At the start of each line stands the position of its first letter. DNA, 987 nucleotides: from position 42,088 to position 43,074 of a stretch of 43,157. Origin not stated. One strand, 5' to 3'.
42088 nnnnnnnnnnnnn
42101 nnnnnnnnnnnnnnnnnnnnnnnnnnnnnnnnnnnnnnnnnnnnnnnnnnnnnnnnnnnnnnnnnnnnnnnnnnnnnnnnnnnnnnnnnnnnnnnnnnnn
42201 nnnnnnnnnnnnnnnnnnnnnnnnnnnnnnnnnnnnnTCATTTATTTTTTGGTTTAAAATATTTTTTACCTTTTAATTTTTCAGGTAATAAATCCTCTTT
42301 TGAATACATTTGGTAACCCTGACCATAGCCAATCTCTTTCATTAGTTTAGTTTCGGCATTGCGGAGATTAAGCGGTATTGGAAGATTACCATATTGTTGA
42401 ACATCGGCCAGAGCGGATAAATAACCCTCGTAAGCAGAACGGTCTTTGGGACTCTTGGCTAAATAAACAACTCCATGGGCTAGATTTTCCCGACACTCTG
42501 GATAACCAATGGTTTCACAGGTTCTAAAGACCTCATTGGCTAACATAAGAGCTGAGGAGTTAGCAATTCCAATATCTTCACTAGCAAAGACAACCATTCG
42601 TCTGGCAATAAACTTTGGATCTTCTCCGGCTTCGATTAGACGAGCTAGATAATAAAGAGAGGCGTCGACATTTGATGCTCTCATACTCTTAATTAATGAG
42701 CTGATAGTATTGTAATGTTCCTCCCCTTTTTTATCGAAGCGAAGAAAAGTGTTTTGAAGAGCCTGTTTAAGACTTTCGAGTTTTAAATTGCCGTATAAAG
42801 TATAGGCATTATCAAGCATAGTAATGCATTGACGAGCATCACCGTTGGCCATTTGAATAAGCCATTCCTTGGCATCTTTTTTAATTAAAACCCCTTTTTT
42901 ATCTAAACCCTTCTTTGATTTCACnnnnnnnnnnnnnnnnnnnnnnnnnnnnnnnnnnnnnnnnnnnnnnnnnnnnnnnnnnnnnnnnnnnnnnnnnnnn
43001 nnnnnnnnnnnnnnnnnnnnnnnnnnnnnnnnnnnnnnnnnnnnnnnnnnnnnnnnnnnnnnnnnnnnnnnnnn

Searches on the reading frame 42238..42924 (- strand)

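Call 13: search_protein_families(library=pfam, proteins=[window:42238-42924:-])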
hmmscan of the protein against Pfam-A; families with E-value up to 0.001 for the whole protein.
window:42238-42924:- (228 aa): 2 families
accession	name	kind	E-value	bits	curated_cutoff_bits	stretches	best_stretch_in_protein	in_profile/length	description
PF12002.13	MgsA_C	-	5.3e-50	170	27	1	84-227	2-152/167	MgsA AAA+ ATPase C terminal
PF16193.11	AAA_assoc_2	-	4.5e-20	72.1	34.3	1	10-82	3-81/81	AAA C-terminal domain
